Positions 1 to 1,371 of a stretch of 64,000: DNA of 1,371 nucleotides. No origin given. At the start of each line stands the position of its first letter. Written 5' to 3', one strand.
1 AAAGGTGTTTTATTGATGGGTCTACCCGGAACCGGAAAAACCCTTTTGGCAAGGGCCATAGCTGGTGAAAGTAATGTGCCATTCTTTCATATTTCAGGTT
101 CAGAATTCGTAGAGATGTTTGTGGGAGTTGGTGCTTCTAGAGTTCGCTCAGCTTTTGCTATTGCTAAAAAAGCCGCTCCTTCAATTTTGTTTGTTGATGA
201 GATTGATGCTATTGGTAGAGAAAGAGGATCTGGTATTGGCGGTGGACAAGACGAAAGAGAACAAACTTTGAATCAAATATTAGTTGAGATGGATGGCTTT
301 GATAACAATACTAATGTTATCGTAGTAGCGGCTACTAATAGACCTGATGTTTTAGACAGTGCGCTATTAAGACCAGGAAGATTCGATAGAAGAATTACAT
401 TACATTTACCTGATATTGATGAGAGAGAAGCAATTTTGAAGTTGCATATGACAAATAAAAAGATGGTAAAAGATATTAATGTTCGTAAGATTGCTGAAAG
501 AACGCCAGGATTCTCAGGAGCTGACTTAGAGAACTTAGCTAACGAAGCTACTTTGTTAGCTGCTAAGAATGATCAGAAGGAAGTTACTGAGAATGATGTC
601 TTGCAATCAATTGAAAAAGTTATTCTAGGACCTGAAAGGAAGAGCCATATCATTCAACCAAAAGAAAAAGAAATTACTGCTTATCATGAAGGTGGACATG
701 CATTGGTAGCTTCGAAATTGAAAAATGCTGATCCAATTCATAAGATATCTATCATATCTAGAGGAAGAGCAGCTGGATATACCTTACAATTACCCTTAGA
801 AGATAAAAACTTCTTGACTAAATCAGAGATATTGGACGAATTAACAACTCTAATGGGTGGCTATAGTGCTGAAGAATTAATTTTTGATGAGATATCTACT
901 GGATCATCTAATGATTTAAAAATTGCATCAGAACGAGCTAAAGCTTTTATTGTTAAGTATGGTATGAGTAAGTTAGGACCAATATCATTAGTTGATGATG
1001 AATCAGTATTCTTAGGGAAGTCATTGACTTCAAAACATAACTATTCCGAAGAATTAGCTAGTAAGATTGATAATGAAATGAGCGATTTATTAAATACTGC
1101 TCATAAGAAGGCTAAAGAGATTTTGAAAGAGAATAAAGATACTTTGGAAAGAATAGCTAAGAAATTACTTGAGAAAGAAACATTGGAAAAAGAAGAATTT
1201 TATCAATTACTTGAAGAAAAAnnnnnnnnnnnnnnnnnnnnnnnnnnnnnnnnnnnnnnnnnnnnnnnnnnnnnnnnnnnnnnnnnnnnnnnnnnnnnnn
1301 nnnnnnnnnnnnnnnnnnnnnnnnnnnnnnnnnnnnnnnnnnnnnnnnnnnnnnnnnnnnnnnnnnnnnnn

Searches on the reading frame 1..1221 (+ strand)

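Call 64: search_protein_families(library=pfam, max_evalue=0.0001, proteins=[window:1-1221:+])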
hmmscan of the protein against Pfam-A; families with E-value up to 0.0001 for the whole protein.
seq(407 aa): 4 families
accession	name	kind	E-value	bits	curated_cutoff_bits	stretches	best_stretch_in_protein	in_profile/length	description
PF01434.24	Peptidase_M41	-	4.5e-64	216.3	29.9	1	217-403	2-191/191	Peptidase family M41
PF00004.35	AAA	-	5.1e-44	150.3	21.2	1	3-135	1-130/131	ATPase family associated with various cellular activities (AAA)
PF17862.7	AAA_lid_3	-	3.6e-14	52.4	27.2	1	158-201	1-44/45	AAA+ lid domain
PF07728.20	AAA_5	-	8.8e-05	23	22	0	2-122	1-135/139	AAA domain (dynein-related subfamily)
